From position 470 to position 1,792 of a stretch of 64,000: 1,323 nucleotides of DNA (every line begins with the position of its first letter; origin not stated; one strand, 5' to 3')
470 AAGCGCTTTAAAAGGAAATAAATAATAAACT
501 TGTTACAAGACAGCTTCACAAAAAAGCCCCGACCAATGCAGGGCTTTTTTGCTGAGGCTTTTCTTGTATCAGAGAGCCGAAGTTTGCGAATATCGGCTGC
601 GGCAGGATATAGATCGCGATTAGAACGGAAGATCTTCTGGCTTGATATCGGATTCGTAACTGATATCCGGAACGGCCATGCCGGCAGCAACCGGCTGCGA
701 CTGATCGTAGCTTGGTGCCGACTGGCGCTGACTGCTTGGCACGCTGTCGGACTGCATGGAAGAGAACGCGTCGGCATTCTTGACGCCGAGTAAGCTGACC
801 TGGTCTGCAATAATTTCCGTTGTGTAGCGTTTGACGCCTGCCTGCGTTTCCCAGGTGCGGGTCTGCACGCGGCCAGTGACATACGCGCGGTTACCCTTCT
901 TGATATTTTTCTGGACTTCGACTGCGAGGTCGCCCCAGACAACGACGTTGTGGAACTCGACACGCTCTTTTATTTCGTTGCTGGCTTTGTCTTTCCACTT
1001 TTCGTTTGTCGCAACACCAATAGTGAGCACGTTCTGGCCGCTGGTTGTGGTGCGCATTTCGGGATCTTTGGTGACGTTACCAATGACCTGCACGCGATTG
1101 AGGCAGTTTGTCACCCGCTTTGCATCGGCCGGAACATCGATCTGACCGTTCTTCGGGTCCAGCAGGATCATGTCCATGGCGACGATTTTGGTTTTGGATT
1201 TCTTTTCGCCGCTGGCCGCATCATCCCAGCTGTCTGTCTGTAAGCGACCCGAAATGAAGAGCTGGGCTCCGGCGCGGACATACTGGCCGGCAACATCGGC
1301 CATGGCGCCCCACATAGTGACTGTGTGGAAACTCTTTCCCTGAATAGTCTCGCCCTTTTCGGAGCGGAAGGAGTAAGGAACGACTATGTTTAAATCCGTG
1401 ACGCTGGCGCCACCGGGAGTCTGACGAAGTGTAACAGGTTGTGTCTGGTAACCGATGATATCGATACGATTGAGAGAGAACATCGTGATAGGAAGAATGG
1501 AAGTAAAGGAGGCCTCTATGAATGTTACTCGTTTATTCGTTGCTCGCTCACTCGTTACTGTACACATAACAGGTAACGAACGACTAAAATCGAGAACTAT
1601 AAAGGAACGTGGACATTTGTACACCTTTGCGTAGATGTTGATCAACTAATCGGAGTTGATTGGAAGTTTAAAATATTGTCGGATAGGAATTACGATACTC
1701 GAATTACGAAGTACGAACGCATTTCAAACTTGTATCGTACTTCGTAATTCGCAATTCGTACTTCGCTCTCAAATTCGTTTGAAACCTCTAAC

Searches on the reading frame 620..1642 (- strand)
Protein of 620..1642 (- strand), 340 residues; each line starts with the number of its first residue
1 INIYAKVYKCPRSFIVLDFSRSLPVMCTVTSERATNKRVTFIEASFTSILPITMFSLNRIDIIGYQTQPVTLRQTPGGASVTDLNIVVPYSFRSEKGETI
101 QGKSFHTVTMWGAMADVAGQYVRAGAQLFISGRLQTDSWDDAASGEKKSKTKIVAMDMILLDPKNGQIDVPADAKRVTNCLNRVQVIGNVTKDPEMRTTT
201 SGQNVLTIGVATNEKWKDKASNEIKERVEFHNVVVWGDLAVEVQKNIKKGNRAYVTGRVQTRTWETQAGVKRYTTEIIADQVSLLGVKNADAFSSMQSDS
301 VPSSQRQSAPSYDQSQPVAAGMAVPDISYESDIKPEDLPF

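Call 124: search_protein_families(library=pfam, proteins=[window:620-1642:-], max_evalue=0.001)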
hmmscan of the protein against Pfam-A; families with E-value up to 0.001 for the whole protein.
window:620-1642:- (340 aa): 3 families
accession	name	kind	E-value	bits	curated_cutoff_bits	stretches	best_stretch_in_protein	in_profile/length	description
PF00436.31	SSB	-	5.7e-56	187.4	26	2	181-285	1-104/104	Single-strand binding protein family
PF01336.31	tRNA_anti-codon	-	0.00024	21.4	27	0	232-284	30-74/75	OB-fold nucleic acid binding domain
PF22657.2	SSB_1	-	0.00038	21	27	0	182-261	1-77/91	Another single-strand binding protein family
